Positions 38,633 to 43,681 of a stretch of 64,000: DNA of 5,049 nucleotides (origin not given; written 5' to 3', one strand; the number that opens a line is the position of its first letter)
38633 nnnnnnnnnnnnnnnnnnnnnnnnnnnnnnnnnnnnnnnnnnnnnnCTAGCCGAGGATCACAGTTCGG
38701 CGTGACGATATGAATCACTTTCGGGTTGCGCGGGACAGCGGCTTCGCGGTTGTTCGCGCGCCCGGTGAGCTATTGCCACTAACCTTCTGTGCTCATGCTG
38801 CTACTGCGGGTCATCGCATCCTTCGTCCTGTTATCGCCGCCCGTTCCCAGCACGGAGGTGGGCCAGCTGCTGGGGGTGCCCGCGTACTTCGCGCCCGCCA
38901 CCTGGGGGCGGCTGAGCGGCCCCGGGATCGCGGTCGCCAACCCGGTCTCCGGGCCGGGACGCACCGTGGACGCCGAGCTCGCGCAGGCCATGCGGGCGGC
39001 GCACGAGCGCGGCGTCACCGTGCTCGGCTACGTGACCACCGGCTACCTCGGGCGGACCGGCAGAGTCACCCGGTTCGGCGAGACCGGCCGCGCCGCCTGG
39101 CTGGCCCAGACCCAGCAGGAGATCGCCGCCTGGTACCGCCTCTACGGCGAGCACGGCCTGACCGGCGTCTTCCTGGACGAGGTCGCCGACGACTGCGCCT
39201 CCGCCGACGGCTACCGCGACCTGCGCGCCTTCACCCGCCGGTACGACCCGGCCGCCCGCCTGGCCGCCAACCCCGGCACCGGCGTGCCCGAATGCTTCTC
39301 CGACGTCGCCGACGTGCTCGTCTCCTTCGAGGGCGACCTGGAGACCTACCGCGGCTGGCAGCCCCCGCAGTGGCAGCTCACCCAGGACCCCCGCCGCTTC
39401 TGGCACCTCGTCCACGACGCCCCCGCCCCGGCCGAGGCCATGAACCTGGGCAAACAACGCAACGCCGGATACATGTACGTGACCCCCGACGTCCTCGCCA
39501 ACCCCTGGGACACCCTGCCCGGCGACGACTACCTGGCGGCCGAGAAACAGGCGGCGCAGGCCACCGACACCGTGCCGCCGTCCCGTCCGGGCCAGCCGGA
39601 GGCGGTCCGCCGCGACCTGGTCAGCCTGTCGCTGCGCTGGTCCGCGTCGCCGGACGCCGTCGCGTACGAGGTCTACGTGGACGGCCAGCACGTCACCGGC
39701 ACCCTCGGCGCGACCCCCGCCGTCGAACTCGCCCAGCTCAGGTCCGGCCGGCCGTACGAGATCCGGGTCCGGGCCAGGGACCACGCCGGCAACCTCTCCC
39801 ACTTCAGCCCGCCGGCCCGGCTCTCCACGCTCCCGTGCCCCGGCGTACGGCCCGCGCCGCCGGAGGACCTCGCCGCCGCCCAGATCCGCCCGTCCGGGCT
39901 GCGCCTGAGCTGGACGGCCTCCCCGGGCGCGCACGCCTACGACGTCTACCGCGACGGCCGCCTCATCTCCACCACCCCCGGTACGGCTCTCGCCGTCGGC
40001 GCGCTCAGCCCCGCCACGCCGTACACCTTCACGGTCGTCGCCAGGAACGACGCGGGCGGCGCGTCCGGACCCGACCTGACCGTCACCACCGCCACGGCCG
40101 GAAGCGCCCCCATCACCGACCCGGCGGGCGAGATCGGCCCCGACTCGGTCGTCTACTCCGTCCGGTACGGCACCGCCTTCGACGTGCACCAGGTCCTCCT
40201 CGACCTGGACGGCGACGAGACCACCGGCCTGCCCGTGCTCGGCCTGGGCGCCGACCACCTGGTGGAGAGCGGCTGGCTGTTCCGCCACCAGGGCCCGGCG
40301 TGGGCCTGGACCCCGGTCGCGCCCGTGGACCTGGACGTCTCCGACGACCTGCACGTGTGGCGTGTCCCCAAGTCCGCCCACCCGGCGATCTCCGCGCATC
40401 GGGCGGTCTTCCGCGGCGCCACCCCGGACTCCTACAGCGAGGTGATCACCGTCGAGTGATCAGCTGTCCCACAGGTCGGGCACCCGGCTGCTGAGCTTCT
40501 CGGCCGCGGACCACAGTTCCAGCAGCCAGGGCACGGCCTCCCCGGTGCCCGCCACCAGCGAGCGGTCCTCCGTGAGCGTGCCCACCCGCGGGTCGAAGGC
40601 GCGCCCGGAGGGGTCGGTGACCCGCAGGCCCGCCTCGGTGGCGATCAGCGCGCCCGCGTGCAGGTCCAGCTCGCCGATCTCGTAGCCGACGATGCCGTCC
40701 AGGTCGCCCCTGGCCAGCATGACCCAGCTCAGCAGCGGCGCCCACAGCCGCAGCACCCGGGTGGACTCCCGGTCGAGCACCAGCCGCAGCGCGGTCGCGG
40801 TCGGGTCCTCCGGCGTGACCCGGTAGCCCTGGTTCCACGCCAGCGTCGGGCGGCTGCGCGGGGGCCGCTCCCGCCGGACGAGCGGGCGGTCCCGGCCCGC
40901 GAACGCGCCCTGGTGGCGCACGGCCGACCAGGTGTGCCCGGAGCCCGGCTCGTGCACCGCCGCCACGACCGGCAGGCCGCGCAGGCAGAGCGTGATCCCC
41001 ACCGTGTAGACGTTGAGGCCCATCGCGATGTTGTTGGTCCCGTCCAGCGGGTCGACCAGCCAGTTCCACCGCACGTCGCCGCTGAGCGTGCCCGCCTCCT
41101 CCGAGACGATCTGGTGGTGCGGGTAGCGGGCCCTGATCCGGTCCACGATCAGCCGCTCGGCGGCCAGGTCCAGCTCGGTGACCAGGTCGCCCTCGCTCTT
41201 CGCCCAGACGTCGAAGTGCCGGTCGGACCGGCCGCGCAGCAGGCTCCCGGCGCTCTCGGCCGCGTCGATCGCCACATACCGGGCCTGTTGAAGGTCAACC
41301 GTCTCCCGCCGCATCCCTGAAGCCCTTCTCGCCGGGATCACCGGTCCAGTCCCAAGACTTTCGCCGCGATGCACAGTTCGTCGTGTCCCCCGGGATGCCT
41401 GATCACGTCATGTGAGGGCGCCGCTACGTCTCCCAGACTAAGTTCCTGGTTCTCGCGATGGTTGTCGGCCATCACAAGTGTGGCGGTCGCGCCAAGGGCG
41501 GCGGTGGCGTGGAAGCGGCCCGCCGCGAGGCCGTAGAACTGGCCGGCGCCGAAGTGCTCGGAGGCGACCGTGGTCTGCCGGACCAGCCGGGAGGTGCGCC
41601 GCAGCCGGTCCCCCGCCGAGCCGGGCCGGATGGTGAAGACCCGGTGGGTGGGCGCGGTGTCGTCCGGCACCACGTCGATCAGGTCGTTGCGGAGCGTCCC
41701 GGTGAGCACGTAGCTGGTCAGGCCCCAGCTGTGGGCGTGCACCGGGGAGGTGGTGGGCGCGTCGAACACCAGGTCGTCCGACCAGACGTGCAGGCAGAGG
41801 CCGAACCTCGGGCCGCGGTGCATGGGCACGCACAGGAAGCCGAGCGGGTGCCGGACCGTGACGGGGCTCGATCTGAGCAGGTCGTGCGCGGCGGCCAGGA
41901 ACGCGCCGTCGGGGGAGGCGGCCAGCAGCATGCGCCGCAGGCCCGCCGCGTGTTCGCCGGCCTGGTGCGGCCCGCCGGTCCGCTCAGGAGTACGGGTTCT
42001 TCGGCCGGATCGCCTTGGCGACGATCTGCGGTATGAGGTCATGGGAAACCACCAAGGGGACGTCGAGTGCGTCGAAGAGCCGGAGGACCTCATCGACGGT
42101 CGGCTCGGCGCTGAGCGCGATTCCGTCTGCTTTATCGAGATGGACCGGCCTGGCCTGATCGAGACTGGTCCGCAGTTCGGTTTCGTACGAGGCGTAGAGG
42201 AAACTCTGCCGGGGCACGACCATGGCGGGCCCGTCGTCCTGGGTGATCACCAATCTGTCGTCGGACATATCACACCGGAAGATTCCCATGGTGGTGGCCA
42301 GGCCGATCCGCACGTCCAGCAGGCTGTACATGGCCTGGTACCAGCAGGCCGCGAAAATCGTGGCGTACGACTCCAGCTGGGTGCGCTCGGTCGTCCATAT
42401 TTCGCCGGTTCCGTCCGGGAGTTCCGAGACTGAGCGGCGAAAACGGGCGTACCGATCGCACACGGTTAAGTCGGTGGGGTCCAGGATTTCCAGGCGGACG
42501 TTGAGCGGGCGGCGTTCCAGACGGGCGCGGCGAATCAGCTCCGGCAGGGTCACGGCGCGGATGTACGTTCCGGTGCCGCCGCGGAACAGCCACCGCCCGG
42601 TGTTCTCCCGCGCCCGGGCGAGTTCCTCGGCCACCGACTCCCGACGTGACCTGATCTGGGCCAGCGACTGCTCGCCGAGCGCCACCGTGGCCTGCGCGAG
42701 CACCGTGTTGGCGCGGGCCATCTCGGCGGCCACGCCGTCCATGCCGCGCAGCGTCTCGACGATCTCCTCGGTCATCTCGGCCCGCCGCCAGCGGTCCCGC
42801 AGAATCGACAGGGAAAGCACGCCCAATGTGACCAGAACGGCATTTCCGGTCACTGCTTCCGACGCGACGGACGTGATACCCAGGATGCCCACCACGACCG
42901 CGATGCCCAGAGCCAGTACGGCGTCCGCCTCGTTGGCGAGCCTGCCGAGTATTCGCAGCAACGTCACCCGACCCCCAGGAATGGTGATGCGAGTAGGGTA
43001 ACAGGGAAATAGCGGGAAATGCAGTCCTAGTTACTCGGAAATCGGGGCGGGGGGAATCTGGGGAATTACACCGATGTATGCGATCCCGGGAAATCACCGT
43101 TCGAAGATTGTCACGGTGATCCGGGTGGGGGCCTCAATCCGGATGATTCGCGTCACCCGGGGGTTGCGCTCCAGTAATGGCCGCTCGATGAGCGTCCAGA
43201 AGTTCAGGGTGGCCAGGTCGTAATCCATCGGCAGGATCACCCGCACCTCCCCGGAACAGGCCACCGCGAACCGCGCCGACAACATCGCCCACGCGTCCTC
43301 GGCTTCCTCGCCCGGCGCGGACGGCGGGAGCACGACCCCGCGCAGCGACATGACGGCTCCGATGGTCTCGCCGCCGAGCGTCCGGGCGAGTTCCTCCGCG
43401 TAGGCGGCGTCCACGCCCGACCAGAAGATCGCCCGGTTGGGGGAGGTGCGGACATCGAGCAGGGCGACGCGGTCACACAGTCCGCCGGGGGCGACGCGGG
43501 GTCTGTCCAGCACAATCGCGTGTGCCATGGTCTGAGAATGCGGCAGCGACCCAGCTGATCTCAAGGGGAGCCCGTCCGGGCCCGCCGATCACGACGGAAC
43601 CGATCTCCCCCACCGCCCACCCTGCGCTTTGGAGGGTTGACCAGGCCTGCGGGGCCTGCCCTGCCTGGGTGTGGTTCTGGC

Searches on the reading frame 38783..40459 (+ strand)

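Call 11: search_protein_families(library=pfam, proteins=[window:38783-40459:+], max_evalue=0.01)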
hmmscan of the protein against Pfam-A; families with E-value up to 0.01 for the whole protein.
window:38783-40459:+ (558 aa): 7 families
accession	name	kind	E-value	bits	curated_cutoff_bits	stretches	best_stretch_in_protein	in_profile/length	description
PF12138.14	Spherulin4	-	1e-27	97.7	30.2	1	49-246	31-229/239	Spherulation-specific family 4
PF00041.27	fn3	-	1.5e-15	57.6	25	2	359-427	2-75/84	Fibronectin type III domain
PF25059.1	FN3_DSCAM-DSCAML_C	-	3.5e-05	24.5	39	0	401-440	45-83/89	DSCAM/DSCAML C-terminal Fn3-like domain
PF14344.12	DUF4397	-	5.7e-05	24.1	30.6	0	288-333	8-51/119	Domain of unknown function (DUF4397)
PF25523.1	Ig_RIMBP2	-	0.0011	19.3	27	0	293-347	41-98/105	RIMBP2-like, immunoglobulin-like domain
PF21910.2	GH85_C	-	0.0039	18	27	0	373-401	19-52/95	GH85 endohexosaminidases, C-terminal domain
PF25788.1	Ig_Rha78A_N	-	0.0079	16.9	27.4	0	315-349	67-101/105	Rha78A-like, N-terminal immunoglobulin domain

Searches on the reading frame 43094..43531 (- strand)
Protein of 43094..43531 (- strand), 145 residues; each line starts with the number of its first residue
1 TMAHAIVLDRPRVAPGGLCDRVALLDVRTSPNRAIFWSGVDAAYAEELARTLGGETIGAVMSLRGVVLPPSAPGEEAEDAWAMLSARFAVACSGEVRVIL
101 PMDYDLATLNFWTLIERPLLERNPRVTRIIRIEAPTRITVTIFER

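Call 11: search_protein_families(library=pfam, proteins=[window:43094-43531:-], max_evalue=0.01)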
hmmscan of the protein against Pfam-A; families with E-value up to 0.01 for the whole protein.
window:43094-43531:- (145 aa): 0 families

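Call 36: find_homologous_proteins(query=window:43094-43531:-, max_evalue=0.001)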
Query window:43094-43531:- (145 aa): 1 proteins with E <= 0.001 among 80 candidates.
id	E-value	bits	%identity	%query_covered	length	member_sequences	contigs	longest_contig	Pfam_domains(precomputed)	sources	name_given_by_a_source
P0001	2.4e-84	298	99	96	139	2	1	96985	-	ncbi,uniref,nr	ncbi:hypothetical protein Aph01nite_39770 [Acrocarpospora phusangensis]|uniref:Uncharacterized prote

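Call 37: find_encoding_contigs(protein=P0001, flank=10000, max_places=10)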
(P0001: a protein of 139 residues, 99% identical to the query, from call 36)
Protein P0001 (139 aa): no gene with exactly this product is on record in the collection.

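Call 39: list_cluster_members(proteins=[P0001])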
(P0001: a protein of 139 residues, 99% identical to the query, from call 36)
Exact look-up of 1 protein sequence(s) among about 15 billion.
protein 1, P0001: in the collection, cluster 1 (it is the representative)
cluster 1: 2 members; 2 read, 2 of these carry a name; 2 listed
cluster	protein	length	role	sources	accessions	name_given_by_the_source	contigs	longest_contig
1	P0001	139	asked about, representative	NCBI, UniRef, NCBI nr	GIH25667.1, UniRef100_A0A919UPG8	hypothetical protein Aph01nite_39770 [Acrocarpospora phusangensis] | Uncharacterized protein n=1 Tax=Acrocarpospora phusangensis TaxID=1070424 ...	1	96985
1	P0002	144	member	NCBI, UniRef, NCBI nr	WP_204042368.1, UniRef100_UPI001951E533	hypothetical protein [Acrocarpospora phusangensis] | hypothetical protein n=1 Tax=Acrocarpospora phusangensis TaxID=1070424 RepID=UPI001951E533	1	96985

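Call 40: find_encoding_contigs(protein=P0002, flank=10000, max_places=10)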
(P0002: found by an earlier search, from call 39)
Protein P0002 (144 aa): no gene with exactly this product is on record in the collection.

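Call 54: search_protein_families(library=padloc, proteins=[window:43094-43531:-], max_evalue=1)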
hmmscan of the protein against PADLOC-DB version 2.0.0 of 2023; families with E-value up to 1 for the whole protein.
window:43094-43531:- (145 aa): 0 families

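Call 55: search_protein_families(library=ncbifam, proteins=[window:43094-43531:-], max_evalue=1)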
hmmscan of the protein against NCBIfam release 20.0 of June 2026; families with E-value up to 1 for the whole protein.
window:43094-43531:- (145 aa): 0 families

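Call 56: search_solved_structures(query=window:43094-43531:-, max_evalue=10, show_alignments=2)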
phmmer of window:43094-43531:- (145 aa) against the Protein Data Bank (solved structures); distinct sequences matched with E-value up to 10: 4.
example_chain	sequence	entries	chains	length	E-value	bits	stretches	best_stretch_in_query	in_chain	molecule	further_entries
9ouf_A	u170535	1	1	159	1.4e-11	47.7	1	27-145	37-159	Ribonuclease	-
9ro8_A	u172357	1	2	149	8.3e-10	41.9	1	27-143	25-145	ADP-ribosylcyclase toxin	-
1rm6_C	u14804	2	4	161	0.044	16.9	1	6-103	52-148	4-hydroxybenzoyl-CoA reductase gamma subunit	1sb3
3s6f_A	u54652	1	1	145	0.17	15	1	31-85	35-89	Hypothetical acetyltransferase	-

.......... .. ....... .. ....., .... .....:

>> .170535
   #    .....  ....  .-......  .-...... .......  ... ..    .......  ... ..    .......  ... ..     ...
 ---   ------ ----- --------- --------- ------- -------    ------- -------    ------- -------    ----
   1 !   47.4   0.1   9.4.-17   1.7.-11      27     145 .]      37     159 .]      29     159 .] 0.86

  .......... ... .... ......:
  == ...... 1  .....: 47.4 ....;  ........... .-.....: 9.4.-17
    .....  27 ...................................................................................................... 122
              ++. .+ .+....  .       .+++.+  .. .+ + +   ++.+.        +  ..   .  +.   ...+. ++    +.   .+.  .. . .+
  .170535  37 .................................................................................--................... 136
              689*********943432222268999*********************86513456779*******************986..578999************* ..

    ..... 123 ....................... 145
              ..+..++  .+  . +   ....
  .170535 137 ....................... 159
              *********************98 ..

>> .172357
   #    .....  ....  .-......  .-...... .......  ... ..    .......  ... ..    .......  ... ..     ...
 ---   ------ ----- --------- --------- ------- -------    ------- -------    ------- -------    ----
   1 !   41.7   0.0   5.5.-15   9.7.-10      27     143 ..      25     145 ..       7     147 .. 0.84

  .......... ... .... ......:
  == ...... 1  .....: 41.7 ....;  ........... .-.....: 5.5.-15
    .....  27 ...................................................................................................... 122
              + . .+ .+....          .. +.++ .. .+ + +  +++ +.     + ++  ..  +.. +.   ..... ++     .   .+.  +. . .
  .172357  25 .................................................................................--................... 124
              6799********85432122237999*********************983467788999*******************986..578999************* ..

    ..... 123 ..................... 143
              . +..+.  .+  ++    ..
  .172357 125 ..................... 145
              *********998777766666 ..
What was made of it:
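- Closest known: Type III toxin-antitoxin repeat arrays. Different: The gene is an ADP-ribosyl cyclase, not an endoribonuclease (call 56).
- The gene is an NAD-utilising ARC enzyme, not a ToxN-type endoribonuclease (call 56).
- Tried and rejected: Its assignment rests on sequence matches to solved structures (call 56).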

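Call 58: predict_structure(protein=window:43094-43531:-)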
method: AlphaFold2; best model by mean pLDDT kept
length: 145 residues; sequences in the alignment: 1
mean_pLDDT: 35.9   pTM: 0.27
mean pLDDT of the five models: 35.9, 34.1, 33.6, 33.3, 31.0
residues with pLDDT >= 90: 0; 70-90: 0; 50-70: 6; < 50: 139
segments of 3 or more residues with pLDDT < 50: 1-42, 51-145
pLDDT, mean of each block of 10 residues (from residue 1): 32 30 35 39 50 40 33 41 32 31 33 33 38 36 37
secondary structure, 60 per line:
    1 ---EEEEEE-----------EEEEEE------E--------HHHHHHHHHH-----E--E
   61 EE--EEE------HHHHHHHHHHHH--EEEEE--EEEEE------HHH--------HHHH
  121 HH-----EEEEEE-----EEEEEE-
elements in order: E4-9 E21-26 H42-51 E60-62 E65-67 H74-85 E88-92 E95-99 H117-122 E128-133 E139-144
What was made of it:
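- Tried and rejected: Structure of the 145-aa protein: the single-sequence AlphaFold2 model was unusable (pLDDT 36; call 58).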

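Call 62: search_protein_representatives(protein=window:43094-43531:-)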
Query: 145 residues. Proteins with E-value up to 0.001 (for the whole library): 472; up to 1e-10: 34; up to 1e-30: 1. The best 150 are listed.
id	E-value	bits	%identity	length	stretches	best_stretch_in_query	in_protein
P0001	7.7e-85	298.1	100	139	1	8-145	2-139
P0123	6.1e-20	87.7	43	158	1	22-145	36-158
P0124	2.6e-16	76.0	44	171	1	20-145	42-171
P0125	9.4e-15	70.9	38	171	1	24-145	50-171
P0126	1.9e-14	70.0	37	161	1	21-145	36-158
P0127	3.4e-13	65.9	42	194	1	26-145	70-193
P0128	4.2e-13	65.6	42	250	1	26-145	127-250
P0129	5.5e-13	65.2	42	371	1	25-145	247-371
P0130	1.1e-12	64.2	39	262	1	26-145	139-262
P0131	1.3e-12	64.0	39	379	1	22-145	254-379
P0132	2.7e-12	63.0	42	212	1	27-145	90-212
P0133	3.2e-12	62.7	38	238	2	25-145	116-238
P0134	3.7e-12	62.5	38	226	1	21-145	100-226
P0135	5.5e-12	61.9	38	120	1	28-144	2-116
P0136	7.1e-12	61.6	40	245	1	28-143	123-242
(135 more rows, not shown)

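Call 70: find_encoding_contigs(protein=P0123, flank=5000, max_places=4)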
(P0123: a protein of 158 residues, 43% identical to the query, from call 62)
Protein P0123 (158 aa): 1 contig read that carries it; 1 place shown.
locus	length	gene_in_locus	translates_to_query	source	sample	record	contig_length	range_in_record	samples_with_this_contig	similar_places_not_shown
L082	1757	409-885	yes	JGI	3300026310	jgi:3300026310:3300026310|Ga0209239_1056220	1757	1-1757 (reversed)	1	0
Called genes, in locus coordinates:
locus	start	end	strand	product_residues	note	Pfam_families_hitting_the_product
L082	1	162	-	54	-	?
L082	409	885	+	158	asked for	-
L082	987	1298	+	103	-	-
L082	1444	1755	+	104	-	?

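Call 71: find_encoding_contigs(protein=P0125, flank=6000, max_places=4)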
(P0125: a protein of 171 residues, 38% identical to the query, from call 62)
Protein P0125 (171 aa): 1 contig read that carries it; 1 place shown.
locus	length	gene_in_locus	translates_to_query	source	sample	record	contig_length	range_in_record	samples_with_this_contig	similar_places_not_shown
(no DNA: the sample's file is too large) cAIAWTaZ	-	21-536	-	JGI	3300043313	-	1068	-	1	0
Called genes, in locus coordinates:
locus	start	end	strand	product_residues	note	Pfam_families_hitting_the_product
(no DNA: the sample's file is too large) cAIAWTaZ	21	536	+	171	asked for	-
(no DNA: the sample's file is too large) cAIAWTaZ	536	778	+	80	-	PF15603:Imm74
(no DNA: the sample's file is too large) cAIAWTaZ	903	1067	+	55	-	?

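Call 72: find_encoding_contigs(protein=P0124, flank=6000, max_places=4)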
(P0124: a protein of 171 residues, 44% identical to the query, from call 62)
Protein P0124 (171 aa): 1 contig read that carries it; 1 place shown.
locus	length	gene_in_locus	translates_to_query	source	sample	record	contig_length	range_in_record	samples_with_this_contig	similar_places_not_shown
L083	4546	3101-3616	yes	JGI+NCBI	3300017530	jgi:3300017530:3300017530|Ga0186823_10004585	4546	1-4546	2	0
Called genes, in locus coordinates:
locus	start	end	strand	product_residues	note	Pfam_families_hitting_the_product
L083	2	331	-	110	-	?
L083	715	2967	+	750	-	PF13567:DUF4131, PF03772:Competence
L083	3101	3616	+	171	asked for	-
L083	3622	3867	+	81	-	PF15603:Imm74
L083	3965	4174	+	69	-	-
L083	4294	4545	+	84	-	?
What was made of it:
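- ARC homologues examined have no such repeats (calls 70-72).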
